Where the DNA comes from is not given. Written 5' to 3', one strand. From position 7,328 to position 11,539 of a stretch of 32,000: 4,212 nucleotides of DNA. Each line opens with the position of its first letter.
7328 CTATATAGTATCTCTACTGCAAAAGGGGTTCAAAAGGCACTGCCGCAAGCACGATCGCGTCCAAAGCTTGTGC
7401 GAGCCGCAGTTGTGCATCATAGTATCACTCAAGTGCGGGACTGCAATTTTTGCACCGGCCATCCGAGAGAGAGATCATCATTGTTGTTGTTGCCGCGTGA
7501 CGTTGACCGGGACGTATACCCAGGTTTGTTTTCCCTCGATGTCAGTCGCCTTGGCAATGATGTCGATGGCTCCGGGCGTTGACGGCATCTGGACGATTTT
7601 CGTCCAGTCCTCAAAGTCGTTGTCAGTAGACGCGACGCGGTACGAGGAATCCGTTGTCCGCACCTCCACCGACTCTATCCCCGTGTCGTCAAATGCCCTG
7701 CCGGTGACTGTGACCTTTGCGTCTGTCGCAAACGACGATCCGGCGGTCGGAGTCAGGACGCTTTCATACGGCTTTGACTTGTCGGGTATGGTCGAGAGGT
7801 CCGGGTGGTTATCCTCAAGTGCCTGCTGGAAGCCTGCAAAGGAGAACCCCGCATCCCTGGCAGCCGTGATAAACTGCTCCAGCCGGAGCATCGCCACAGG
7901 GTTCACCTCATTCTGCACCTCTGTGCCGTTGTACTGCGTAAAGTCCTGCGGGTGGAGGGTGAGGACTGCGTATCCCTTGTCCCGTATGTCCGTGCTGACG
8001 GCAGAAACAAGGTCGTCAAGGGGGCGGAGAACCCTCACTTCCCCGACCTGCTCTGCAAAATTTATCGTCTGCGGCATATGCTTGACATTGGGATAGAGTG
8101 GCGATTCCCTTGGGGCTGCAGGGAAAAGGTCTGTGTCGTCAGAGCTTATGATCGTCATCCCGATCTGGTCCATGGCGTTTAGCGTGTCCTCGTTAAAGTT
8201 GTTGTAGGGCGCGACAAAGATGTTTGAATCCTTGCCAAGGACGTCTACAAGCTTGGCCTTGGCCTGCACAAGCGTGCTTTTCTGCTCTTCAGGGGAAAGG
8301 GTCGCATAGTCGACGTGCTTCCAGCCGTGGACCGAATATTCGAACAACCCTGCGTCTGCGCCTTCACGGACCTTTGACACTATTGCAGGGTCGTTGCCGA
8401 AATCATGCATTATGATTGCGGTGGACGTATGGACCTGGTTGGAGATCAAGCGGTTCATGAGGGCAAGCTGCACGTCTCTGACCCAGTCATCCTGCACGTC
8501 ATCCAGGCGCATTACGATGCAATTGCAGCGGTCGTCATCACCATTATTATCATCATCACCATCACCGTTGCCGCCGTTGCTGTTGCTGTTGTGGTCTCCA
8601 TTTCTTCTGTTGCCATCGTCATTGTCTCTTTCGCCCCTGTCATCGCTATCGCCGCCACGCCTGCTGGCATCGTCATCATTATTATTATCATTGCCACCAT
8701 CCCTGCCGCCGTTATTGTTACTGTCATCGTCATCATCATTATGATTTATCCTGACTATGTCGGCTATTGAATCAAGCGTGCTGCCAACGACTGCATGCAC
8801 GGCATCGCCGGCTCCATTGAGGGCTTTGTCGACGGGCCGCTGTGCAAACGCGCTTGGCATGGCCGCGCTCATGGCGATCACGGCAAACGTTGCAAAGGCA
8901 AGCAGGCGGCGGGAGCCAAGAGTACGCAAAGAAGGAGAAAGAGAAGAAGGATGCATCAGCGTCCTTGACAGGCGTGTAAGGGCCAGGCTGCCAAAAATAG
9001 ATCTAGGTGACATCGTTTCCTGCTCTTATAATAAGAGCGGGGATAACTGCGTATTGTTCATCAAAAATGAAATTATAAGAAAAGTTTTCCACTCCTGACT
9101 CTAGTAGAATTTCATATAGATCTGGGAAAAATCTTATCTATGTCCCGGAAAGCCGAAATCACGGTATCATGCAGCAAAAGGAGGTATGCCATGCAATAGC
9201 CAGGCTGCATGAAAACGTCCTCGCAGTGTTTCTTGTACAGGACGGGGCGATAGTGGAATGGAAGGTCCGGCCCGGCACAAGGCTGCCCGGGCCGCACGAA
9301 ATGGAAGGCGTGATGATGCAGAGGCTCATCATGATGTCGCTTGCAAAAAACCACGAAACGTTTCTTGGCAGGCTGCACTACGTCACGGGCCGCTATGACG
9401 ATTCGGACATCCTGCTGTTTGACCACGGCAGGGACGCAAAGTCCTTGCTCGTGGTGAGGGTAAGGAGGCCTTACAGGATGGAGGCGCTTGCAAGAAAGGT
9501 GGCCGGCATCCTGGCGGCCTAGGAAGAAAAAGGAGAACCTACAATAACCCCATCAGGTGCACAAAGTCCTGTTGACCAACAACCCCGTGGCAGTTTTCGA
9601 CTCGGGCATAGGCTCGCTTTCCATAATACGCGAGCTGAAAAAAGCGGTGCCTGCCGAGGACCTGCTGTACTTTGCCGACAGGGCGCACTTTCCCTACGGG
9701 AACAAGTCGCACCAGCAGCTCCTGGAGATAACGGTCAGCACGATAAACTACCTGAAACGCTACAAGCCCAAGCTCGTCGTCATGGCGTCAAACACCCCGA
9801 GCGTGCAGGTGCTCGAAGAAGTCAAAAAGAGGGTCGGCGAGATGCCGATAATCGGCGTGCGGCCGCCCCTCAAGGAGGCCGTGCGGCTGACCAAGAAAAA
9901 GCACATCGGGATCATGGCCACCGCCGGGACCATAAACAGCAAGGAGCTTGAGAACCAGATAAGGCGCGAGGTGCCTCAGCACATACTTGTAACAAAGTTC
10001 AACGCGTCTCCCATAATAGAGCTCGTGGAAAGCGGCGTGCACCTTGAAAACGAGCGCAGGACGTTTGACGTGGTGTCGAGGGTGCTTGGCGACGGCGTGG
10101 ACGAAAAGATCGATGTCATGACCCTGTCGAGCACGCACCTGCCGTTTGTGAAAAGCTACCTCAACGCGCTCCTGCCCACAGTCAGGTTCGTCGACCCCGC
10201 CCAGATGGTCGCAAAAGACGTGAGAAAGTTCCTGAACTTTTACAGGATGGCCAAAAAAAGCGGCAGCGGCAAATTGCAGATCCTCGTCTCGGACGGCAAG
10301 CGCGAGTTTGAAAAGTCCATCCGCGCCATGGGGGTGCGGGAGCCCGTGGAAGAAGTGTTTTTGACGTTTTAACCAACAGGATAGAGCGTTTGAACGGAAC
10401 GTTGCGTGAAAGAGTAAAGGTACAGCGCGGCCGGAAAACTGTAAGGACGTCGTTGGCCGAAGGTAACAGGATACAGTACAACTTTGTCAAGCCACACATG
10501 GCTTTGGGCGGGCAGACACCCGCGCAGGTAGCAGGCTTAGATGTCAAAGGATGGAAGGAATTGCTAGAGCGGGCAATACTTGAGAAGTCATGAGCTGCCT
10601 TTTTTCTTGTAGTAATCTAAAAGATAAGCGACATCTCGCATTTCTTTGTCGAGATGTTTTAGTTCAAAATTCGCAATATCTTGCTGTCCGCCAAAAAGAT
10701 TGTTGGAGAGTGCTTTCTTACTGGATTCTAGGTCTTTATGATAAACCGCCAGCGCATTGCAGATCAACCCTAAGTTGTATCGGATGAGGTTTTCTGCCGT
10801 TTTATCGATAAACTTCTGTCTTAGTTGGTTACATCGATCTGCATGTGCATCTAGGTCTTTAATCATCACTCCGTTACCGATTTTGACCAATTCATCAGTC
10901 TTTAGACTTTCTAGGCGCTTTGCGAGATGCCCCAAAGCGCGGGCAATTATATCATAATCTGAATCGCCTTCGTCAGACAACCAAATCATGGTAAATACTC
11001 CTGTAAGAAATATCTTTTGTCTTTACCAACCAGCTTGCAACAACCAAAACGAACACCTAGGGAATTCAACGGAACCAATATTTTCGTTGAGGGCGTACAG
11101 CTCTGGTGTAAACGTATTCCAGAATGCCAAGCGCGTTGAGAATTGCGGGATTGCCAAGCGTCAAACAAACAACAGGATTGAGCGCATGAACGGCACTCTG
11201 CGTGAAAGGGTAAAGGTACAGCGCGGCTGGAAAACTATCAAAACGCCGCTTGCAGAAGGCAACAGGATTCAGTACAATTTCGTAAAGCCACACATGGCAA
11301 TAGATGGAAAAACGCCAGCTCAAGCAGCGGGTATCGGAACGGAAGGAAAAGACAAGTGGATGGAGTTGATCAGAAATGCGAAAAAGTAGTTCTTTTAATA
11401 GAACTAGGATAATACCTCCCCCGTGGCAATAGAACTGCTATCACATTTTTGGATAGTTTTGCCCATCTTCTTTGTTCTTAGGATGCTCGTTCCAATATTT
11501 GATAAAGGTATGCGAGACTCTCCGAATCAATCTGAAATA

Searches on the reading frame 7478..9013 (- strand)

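Call 101: search_protein_families(library=pfam, proteins=[window:7478-9013:-], max_evalue=0.001)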
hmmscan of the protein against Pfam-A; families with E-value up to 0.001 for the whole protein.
window:7478-9013:- (511 aa): 3 families
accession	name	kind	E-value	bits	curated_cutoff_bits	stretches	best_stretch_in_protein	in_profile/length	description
PF01522.26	Polysacc_deac_1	-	6.8e-13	49.1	23.1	1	164-288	7-123/124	Polysaccharide deacetylase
PF17957.7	Big_7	-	2.6e-05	25.2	24.1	1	418-463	4-46/70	Bacterial Ig domain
PF10096.14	DUF2334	-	8.3e-05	22.7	26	1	203-357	47-190/203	Uncharacterized protein conserved in bacteria (DUF2334)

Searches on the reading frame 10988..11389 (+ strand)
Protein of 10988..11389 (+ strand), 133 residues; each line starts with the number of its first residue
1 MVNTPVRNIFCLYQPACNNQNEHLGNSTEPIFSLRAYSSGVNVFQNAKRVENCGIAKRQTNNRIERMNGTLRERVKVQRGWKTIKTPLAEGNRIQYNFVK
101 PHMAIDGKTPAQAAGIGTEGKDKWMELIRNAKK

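Call 101: search_protein_families(library=pfam, proteins=[window:10988-11389:+], max_evalue=0.001)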
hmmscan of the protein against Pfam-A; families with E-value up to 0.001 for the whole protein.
window:10988-11389:+ (133 aa): 1 family
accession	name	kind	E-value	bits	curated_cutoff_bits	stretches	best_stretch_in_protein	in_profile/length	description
PF13683.12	rve_3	-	6e-07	29.6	26.5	1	57-110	12-67/67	Integrase core domain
